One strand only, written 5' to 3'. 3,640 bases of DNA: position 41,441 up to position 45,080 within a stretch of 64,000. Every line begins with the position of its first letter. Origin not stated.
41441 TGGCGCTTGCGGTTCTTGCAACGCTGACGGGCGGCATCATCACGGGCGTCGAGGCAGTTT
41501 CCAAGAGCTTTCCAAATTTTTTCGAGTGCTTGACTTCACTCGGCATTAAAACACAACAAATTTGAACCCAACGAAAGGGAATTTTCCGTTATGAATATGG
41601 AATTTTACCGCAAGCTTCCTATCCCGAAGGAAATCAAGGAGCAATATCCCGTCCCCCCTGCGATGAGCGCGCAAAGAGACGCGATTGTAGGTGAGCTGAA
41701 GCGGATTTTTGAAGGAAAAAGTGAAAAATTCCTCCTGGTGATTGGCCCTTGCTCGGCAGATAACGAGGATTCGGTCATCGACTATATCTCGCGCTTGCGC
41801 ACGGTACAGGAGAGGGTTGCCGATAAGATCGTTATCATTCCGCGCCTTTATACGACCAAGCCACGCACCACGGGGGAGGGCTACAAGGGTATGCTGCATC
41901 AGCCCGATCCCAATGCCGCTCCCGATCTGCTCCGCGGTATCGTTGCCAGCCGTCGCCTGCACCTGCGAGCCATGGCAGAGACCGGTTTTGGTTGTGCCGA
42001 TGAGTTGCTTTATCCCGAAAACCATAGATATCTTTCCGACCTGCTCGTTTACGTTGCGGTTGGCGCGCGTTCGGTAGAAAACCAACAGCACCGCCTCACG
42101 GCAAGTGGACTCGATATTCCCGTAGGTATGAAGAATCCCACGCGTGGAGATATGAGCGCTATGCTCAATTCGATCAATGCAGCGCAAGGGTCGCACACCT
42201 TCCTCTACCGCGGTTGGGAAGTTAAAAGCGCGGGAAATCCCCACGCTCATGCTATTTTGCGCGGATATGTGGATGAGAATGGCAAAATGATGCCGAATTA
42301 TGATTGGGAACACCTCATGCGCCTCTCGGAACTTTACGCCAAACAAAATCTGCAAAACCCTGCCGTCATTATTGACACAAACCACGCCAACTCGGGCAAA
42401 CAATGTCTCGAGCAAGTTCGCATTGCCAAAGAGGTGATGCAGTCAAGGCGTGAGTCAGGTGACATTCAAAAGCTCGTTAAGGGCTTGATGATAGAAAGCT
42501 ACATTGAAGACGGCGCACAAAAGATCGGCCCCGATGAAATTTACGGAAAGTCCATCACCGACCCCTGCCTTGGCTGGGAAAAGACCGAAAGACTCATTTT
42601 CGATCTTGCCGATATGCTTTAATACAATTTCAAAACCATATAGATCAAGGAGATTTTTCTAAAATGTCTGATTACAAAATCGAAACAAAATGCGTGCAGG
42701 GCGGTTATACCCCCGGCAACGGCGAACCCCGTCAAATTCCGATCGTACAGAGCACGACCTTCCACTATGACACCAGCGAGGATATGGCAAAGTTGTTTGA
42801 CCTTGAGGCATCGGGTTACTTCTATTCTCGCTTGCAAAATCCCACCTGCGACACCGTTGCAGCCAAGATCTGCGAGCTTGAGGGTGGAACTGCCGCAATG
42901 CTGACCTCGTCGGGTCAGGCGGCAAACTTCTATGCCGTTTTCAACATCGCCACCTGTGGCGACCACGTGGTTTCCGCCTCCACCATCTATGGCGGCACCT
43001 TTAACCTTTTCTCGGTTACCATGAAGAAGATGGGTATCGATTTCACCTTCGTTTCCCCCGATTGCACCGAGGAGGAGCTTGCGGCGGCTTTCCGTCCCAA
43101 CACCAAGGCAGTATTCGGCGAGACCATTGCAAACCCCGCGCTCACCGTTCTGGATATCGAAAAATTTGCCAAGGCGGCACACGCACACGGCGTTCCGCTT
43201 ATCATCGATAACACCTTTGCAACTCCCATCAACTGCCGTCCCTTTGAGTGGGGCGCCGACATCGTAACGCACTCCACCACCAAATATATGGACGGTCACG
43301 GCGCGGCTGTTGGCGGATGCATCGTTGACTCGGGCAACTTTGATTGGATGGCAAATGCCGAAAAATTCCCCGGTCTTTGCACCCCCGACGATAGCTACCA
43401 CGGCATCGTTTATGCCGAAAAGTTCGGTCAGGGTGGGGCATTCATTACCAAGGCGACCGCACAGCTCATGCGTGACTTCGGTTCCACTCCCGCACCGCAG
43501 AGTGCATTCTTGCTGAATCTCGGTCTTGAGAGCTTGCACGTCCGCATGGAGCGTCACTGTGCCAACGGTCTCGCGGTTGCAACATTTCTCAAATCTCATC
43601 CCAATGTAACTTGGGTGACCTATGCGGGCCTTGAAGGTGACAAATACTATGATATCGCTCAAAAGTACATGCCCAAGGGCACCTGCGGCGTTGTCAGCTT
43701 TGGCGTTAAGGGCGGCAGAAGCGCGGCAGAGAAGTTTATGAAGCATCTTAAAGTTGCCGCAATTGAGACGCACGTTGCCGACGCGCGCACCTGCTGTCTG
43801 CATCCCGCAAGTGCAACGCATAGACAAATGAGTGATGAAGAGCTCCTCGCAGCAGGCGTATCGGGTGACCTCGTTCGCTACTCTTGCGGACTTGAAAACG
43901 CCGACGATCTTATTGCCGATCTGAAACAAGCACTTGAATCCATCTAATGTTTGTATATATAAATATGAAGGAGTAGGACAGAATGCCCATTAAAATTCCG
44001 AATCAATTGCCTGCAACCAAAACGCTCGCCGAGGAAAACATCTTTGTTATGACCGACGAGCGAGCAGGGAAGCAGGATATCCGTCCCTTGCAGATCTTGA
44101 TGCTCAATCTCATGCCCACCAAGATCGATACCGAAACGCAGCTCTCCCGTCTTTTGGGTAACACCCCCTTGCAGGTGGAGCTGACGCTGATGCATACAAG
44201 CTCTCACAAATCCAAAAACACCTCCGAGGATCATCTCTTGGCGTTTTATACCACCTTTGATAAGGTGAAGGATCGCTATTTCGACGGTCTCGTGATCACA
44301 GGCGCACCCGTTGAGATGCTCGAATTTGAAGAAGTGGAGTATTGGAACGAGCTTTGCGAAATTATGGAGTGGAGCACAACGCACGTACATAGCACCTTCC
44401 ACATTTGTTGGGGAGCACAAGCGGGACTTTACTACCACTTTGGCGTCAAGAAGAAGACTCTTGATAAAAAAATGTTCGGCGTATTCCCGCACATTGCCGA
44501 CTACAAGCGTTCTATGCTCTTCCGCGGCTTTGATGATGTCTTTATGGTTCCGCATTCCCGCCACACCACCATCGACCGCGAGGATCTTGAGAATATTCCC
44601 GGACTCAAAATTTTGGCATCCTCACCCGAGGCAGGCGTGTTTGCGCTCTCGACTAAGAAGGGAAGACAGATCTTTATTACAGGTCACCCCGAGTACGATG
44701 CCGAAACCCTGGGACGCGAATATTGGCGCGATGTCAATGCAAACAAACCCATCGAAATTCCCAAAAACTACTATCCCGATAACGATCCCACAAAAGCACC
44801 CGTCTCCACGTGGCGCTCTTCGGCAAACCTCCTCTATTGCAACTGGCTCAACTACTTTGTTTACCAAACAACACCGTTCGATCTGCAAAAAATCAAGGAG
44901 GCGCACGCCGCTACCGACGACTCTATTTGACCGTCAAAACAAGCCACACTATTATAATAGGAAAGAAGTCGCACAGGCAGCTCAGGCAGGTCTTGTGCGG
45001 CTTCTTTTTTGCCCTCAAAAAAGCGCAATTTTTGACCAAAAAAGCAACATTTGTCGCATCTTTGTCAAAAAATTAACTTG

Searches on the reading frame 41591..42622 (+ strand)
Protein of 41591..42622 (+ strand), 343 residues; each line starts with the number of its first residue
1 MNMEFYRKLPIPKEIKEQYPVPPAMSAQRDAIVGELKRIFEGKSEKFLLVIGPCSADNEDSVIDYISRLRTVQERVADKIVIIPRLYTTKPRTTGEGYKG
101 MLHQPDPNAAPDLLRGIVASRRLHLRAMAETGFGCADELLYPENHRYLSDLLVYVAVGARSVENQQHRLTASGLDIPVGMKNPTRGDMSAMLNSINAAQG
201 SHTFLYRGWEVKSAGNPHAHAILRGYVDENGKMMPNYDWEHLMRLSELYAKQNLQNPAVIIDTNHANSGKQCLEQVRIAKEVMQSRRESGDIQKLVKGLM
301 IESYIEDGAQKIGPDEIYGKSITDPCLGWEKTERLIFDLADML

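Call 76: search_protein_families(library=pfam, proteins=[window:41591-42622:+], max_evalue=0.00001)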
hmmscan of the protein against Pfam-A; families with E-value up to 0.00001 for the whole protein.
window:41591-42622:+ (343 aa): 1 family
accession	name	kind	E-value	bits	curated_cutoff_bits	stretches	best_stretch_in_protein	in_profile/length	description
PF00793.26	DAHP_synth_1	-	1.1e-42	146.2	25.5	1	36-334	7-267/270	DAHP synthetase I family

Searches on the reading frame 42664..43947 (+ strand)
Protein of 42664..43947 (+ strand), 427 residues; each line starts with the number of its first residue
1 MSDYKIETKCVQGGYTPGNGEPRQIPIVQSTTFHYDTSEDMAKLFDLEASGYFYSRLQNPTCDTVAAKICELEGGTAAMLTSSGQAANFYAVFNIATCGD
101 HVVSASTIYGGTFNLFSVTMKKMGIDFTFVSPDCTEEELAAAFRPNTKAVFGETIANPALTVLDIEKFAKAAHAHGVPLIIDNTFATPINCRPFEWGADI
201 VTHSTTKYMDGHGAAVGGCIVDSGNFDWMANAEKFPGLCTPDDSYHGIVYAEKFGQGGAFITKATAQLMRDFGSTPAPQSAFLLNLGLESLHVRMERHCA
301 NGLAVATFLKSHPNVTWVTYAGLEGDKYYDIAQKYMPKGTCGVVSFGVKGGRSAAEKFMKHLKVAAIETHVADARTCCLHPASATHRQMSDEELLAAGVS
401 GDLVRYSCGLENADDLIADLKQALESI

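Call 76: search_protein_families(library=pfam, proteins=[window:42664-43947:+], max_evalue=0.00001)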
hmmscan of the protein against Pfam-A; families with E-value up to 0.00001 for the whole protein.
window:42664-43947:+ (427 aa): 1 family
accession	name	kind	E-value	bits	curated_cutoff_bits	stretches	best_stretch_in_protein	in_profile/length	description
PF01053.26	Cys_Met_Meta_PP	-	1.3e-121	406.2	27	1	7-425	1-381/381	Cys/Met metabolism PLP-dependent enzyme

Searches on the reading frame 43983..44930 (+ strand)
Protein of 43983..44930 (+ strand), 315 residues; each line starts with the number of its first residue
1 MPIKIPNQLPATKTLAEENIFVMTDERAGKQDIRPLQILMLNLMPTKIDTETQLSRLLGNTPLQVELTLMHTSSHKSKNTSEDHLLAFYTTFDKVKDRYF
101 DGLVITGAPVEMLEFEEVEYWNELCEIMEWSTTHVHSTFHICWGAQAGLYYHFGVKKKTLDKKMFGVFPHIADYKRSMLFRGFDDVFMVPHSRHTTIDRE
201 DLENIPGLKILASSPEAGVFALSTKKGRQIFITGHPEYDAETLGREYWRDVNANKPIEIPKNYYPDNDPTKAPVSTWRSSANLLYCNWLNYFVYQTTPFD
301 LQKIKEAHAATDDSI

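Call 76: search_protein_families(library=pfam, proteins=[window:43983-44930:+], max_evalue=0.00001)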
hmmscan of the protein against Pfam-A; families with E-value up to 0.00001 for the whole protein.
window:43983-44930:+ (315 aa): 1 family
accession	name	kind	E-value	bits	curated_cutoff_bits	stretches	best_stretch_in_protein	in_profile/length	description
PF04204.22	HTS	-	3.5e-138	460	27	1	2-299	1-298/298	Homoserine O-succinyltransferase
